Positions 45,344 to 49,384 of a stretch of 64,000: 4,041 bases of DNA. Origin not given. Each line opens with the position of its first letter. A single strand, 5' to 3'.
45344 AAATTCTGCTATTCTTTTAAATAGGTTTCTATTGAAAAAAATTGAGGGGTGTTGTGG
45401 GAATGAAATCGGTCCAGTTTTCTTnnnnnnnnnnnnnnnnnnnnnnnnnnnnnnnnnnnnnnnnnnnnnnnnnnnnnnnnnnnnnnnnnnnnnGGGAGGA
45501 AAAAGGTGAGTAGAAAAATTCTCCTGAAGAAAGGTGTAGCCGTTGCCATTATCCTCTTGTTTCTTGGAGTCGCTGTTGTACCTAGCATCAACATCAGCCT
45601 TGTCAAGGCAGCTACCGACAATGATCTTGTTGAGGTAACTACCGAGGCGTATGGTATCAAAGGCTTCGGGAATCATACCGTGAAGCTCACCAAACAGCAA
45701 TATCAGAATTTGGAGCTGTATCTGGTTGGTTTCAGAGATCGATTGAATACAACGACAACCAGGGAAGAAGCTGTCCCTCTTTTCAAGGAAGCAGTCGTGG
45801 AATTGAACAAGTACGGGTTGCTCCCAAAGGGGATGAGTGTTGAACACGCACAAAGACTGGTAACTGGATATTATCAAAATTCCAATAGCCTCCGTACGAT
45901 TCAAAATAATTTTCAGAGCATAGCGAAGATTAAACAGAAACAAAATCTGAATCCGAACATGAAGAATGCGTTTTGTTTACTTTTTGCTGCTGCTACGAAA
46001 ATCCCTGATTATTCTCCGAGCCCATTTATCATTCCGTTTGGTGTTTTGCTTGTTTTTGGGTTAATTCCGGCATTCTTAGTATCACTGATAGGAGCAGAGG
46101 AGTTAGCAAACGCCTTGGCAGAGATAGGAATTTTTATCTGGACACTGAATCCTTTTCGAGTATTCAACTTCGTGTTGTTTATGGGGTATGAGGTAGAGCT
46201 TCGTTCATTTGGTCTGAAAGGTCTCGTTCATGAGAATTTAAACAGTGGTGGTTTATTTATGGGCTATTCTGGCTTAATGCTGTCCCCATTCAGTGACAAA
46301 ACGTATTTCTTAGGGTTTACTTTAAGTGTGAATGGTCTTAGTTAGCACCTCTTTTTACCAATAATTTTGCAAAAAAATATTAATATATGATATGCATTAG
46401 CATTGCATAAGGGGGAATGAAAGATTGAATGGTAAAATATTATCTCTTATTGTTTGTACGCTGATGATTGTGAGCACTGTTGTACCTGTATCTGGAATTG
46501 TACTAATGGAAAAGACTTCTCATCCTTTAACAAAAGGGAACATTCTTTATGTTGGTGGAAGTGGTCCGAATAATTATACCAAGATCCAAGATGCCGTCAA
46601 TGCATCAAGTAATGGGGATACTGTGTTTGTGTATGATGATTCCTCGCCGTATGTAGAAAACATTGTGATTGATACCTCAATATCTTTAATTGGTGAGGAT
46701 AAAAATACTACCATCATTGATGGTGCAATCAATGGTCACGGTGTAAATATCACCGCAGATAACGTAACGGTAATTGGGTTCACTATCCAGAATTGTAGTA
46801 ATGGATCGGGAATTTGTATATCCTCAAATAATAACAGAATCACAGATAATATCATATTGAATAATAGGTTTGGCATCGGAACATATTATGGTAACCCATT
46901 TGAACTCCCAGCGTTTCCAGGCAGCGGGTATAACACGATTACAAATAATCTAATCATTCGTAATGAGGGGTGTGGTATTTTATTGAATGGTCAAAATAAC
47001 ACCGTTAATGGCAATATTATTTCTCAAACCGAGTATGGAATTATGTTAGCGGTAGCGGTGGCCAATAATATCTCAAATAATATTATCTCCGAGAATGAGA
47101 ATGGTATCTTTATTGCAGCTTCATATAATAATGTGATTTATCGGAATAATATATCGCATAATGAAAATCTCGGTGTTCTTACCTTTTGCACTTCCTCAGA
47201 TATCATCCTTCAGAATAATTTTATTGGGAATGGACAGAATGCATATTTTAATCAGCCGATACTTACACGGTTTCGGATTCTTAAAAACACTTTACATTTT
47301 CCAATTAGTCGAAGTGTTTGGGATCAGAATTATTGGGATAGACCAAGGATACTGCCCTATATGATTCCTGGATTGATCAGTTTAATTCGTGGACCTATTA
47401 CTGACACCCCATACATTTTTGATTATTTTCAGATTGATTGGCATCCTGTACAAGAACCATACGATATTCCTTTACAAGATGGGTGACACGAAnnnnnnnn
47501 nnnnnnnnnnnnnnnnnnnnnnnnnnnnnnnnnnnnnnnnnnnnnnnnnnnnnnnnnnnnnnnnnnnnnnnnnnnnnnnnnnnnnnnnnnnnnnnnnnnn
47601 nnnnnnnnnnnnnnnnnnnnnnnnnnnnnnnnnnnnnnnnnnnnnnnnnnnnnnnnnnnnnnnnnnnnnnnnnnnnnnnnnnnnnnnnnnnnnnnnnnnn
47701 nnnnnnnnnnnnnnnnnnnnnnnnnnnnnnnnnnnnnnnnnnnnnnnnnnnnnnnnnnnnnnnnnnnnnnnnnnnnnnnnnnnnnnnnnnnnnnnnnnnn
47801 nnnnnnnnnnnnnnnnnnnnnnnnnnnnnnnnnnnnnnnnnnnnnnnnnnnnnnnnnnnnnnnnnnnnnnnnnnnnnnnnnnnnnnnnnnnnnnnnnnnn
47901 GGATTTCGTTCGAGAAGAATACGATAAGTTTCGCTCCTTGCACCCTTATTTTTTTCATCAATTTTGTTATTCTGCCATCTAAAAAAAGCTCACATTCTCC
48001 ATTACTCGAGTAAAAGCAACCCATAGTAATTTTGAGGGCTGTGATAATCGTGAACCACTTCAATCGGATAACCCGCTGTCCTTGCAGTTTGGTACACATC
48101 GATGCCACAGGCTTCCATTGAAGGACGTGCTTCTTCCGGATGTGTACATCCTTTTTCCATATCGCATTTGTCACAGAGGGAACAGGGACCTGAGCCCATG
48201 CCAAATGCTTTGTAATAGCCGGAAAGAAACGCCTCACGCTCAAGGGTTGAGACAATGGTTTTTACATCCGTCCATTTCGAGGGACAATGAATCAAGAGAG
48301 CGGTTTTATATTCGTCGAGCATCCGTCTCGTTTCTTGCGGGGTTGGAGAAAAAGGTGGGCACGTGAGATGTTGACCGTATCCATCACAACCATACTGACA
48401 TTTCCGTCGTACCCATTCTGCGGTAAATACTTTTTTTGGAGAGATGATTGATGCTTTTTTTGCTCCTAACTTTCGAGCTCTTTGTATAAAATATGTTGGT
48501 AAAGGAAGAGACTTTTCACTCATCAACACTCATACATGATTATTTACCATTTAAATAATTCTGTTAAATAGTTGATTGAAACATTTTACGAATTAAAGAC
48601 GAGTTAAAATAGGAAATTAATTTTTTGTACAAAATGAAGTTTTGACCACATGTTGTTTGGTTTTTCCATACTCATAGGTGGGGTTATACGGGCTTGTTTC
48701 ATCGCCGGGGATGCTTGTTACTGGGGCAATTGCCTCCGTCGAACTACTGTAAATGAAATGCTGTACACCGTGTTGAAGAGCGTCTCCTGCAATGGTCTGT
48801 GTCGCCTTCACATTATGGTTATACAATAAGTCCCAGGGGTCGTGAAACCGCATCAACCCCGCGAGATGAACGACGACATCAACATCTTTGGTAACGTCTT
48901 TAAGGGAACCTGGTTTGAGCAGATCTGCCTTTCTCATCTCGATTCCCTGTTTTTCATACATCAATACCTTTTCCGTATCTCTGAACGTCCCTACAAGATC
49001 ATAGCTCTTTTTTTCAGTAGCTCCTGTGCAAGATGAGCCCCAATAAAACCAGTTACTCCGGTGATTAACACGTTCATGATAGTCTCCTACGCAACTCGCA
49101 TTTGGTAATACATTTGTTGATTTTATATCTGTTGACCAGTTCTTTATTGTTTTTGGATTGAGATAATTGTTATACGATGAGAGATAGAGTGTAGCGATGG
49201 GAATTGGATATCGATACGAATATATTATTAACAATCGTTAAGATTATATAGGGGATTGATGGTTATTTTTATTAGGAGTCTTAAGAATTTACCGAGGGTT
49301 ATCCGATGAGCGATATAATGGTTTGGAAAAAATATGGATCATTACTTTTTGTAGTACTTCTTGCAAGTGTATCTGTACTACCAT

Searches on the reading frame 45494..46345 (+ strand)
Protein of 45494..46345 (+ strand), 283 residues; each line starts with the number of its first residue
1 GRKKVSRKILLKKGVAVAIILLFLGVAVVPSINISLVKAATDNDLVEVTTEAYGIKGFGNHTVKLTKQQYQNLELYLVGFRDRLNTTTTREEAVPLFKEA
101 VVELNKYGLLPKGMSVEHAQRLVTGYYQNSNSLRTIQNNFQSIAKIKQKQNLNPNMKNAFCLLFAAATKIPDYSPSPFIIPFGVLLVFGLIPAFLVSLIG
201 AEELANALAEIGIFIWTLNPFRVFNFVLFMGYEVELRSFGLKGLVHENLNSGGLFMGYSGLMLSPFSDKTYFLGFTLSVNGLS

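Call 4: search_protein_families(library=pfam, proteins=[window:45494-46345:+], max_evalue=0.1)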
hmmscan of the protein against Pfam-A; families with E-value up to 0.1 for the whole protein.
window:45494-46345:+ (283 aa): 1 family
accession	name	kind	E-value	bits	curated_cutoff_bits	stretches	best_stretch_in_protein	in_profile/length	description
PF00309.25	Sigma54_AID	-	0.084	13.2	23.8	0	145-163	5-23/46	Sigma-54 factor, Activator interacting domain (AID)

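Call 13: find_homologous_proteins(query=window:45494-46345:+, max_evalue=0.01)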
Query window:45494-46345:+ (283 aa): 740 proteins with E <= 0.01 among 2990 candidates; the best 120 are listed.
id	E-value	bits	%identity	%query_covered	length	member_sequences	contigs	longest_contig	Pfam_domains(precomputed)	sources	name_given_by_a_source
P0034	9.5e-165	565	93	100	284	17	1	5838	-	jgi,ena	-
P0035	7.8e-158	542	90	99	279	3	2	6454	-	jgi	-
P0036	1.4e-157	541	89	100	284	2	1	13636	-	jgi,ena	-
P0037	2.8e-155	534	87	100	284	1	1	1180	-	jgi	jgi:hypothetical protein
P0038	2.4e-151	521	87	99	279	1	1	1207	-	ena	-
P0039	4.3e-151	520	86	99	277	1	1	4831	-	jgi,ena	-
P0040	5.2e-150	516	86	99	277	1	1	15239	-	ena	-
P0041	8.6e-150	516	86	100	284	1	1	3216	-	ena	-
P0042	9.3e-144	496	80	100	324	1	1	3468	-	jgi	jgi:hypothetical protein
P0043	4.9e-143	493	82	99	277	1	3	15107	-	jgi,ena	-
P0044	1.8e-142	492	81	99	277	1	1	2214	-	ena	-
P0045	2.4e-142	491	82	99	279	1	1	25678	-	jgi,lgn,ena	-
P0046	2.5e-142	491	81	99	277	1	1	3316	-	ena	-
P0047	1.2e-141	489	81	99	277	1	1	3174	-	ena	-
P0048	1.3e-141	489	80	99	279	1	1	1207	-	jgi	jgi:hypothetical protein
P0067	2.6e-96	340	58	96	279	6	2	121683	-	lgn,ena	-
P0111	4.0e-55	205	46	90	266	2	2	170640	-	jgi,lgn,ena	-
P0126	1.3e-52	197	45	95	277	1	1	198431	-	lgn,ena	-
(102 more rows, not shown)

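Call 44: search_protein_families(library=ncbifam, proteins=[window:45494-46345:+], max_evalue=0.1)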
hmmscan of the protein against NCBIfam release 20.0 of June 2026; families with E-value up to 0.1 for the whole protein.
window:45494-46345:+ (283 aa): 0 families

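Call 53: find_encoding_contigs(protein=P0126, flank=6000, max_places=2)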
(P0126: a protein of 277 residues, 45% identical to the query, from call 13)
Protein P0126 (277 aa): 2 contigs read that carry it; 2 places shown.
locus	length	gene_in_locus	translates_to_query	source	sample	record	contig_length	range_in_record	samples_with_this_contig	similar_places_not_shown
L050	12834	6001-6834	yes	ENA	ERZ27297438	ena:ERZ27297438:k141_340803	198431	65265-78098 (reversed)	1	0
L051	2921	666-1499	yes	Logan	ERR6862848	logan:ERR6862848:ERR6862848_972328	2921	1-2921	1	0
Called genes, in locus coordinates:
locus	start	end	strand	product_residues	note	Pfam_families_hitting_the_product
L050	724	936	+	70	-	-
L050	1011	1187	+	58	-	PF18929:DUF5678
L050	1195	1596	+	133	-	PF13650:Asp_protease_2 (weak)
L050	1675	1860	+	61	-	-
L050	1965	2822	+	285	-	PF02353:CMAS, PF01209:Ubie_methyltran, PF13489:Methyltransf_23, PF05175:MTS (weak), PF13847:Methyltransf_31, PF08241:Methyltransf_11, PF08242:Methyltransf_12, PF13649:Methyltransf_25, +1 more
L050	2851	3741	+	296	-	PF00589:Phage_integrase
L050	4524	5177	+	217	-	-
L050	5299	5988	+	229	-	-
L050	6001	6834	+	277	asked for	-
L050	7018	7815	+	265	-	-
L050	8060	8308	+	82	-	PF07362:CcdA (weak)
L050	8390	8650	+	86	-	PF04193:PQ-loop, PF03083:MtN3_slv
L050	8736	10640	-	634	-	PF00501:AMP-binding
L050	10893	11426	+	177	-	PF06325:PrmA (weak), PF12847:Methyltransf_18 (weak), PF13847:Methyltransf_31, PF08241:Methyltransf_11 (weak), PF13649:Methyltransf_25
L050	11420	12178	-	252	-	PF04072:LCM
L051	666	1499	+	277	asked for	-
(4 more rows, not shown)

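Call 54: find_encoding_contigs(protein=P0111, flank=6000, max_places=2)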
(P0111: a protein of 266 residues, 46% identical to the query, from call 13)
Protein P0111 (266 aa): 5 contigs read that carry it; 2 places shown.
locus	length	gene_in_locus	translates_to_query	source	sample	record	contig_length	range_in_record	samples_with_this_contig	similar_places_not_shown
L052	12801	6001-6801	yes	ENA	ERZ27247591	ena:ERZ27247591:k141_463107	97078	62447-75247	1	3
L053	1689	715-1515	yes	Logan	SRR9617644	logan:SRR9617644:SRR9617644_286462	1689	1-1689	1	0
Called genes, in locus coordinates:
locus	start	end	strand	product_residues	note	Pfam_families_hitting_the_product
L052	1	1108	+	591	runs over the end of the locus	PF04068:Fer4_RLI, PF00037:Fer4, PF12837:Fer4_6 (weak), PF13175:AAA_15 (faint), PF00005:ABC_tran, PF13304:AAA_21 (faint), PF02463:SMC_N, PF00005:ABC_tran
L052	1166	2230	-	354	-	PF20221:DUF6580, PF14478:DUF4430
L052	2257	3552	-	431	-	PF13167:GTP-bdg_N, PF19993:DO-GTPase2 (faint), PF16360:GTP-bdg_M, PF03193:RsgA_GTPase (faint), PF00009:GTP_EFTU, PF01926:MMR_HSR1, PF02421:FeoB_N (weak)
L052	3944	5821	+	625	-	PF18911:PKD_4 (weak)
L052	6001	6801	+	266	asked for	-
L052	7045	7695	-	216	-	PF01066:CDP-OH_P_transf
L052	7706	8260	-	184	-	PF01121:CoaE (weak), PF13238:AAA_18, PF13521:AAA_28 (faint)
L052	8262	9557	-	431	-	PF00464:SHMT, PF00155:Aminotran_1_2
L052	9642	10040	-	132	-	PF09845:OapC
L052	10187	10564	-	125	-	PF09846:OapB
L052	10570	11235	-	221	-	PF03193:RsgA_GTPase (faint), PF01926:MMR_HSR1, PF00009:GTP_EFTU (weak)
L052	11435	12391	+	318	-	-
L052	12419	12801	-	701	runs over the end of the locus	PF02463:SMC_N, PF13175:AAA_15, PF13476:AAA_23 (faint), PF13514:AAA_27 (weak), PF13555:AAA_29 (weak)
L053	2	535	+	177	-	?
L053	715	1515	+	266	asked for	-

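Call 55: find_encoding_contigs(protein=P0067, flank=6000, max_places=2)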
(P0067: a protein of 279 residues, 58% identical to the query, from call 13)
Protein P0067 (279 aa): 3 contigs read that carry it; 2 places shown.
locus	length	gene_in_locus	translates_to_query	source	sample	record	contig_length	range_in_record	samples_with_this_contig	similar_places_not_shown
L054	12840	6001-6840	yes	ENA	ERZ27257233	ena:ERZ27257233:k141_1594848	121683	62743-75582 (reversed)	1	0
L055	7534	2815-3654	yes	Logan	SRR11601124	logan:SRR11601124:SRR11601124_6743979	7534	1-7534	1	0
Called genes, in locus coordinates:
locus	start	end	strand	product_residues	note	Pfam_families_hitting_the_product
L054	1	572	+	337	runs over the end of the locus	PF01408:GFO_IDH_MocA, PF02826:2-Hacid_dh_C (weak), PF03447:NAD_binding_3 (faint), PF02894:GFO_IDH_MocA_C, PF22725:GFO_IDH_MocA_C3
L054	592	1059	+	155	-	PF25084:LbH_EIF2B (weak), PF25087:GMPPB_C, PF00132:Hexapep, PF14602:Hexapep_2 (weak)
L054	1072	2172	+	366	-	PF00155:Aminotran_1_2, PF00266:Aminotran_5 (weak), PF01041:DegT_DnrJ_EryC1, PF01053:Cys_Met_Meta_PP, PF01212:Beta_elim_lyase (weak)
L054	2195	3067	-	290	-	PF00483:NTP_transferase, PF12804:NTP_transf_3 (weak)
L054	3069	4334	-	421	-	PF03721:UDPG_MGDP_dh_N, PF03807:F420_oxidored (faint), PF00984:UDPG_MGDP_dh, PF03720:UDPG_MGDP_dh_C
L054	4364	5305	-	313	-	PF01073:3Beta_HSD, PF01370:Epimerase, PF02719:Polysacc_synt_2, PF04321:RmlD_sub_bind, PF07993:NAD_binding_4 (faint), PF13460:NAD_binding_10, PF16363:GDP_Man_Dehyd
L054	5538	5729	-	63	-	PF00313:CSD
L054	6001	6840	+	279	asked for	-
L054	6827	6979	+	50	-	-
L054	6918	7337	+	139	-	-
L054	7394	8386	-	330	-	PF01073:3Beta_HSD, PF01370:Epimerase, PF02719:Polysacc_synt_2 (weak), PF04321:RmlD_sub_bind, PF05368:NmrA, PF13460:NAD_binding_10, PF16363:GDP_Man_Dehyd, PF07993:NAD_binding_4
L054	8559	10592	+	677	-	PF13360:PQQ_2, PF13570:Beta-prop_ACSF4, PF23414:Beta-prop_EML_2 (faint), PF13360:PQQ_2, PF13570:Beta-prop_ACSF4, PF13360:PQQ_2 (weak), PF00801:PKD (weak), PF18911:PKD_4, +2 more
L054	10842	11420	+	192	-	PF00801:PKD (faint), PF18911:PKD_4 (faint)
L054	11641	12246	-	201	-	PF06195:DUF996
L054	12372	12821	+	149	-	-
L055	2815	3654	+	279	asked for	-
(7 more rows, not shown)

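Call 63: search_solved_structures(query=A2, max_evalue=10)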
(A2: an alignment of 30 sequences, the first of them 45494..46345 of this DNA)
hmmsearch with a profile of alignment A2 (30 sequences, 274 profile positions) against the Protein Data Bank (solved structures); distinct sequences matched with E-value up to 10: 4.
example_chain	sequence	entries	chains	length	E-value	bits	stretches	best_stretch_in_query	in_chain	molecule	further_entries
2ihm_A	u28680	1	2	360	0.24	14.1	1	103-154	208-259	DNA polymerase mu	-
8byh_A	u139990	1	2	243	0.82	12.3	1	86-112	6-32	tRNA (guanine-N(1)-)-methyltransferase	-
31ee_A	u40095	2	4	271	1.2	11.8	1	99-140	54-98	Cyclodipeptide synthase (FoCDPS) | Cyclodipeptide synthase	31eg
8b1n_A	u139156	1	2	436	1.6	11.3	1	86-112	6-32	tRNA (guanine-N(1)-)-methyltransferase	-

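Call 64: search_protein_families(library=pfam, alignment_id=A2, max_evalue=1)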
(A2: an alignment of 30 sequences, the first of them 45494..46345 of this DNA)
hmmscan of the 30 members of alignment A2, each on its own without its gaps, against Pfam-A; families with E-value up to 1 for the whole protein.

A. member 1, window:45494-46345:+ (283 aa): 3 families
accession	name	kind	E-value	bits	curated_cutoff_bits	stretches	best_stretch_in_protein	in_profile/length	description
PF00309.25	Sigma54_AID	-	0.084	13.2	23.8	0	145-163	5-23/46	Sigma-54 factor, Activator interacting domain (AID)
PF10161.14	DDDD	-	0.29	11.3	27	1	174-215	26-68/76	Putative mitochondrial precursor protein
PF13786.12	DUF4179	-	0.74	10.7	30.1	1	7-62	3-56/94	Domain of unknown function (DUF4179)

B. families by the number of members that match (of 30 scanned): 23 families
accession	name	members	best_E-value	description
PF15059.11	Speriolin_C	3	0.017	Speriolin C-terminus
PF24448.1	T4_y05I_C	2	0.00059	y05I-like putative transcription factor C-terminal domain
PF05819.16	NolX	2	0.029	NolX protein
PF10074.15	RovC_DNA-bd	2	0.19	T6SS, Transcription factor, DNA binding domain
PF10161.14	DDDD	2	0.29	Putative mitochondrial precursor protein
PF16981.10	Chi-conotoxin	2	0.84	chi-Conotoxin or t superfamily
PF16313.11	DUF4953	1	0.0054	Met-zincin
PF18181.6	SLATT_1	1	0.019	SMODS and SLOG-associating 2TM effector domain 1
PF23206.1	PCDH15_12th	1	0.019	PCDH15-like domain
PF04821.19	TIMELESS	1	0.02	Timeless protein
PF20781.2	TssR_C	1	0.025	TssR C-terminal domain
PF00309.25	Sigma54_AID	1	0.084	Sigma-54 factor, Activator interacting domain (AID)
PF02831.20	gpW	1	0.12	gpW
PF14023.12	Bestrophin-like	1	0.12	Bestrophin-like domain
PF04876.17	Tenui_NCP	1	0.17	Tenuivirus major non-capsid protein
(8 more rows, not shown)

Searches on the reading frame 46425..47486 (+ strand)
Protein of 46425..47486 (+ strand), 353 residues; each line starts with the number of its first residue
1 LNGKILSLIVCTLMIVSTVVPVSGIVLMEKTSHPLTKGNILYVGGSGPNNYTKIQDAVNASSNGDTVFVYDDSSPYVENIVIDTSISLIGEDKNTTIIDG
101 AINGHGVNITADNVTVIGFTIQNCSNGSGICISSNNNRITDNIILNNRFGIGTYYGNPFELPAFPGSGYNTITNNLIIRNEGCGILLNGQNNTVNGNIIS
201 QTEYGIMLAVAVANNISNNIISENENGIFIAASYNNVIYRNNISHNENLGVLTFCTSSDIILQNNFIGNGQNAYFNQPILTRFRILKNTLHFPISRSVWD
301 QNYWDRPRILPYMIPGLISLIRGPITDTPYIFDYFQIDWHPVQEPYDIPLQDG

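Call 19: search_protein_families(library=pfam, proteins=[window:46425-47486:+], max_evalue=0.00001)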
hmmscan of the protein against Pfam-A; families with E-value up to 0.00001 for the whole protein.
window:46425-47486:+ (353 aa): 2 families
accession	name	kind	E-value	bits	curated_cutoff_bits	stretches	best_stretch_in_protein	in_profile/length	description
PF05048.19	NosD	-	2.8e-22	79.7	23.6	1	94-307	8-210/212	Periplasmic copper-binding protein (NosD)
PF13229.12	Beta_helix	-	2.3e-16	60.3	25.9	2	168-271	9-114/158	Right handed beta helix region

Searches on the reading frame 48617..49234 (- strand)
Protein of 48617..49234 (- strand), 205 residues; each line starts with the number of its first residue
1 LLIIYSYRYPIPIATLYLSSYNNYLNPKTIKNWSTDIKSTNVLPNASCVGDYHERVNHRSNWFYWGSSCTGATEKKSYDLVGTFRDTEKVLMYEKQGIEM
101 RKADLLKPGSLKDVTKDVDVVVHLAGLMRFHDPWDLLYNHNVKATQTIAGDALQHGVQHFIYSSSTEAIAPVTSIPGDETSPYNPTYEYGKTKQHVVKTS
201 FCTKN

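Call 69: search_protein_families(library=pfam, proteins=[window:48617-49234:-], max_evalue=0.000001)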
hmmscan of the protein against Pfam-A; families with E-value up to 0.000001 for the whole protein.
window:48617-49234:- (205 aa): 4 families
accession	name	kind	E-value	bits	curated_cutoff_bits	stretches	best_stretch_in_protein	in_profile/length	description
PF01370.27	Epimerase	-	2e-16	60.6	20.9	1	66-197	11-150/240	NAD dependent epimerase/dehydratase family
PF01073.25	3Beta_HSD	-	1.6e-13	50.8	22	1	95-194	43-151/280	3-beta hydroxysteroid dehydrogenase/isomerase family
PF13460.12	NAD_binding_10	-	1.5e-07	32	27.2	1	73-174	15-107/184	NAD(P)H-binding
PF07993.18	NAD_binding_4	-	4.1e-07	29.9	20.1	1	106-170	77-141/258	Male sterility protein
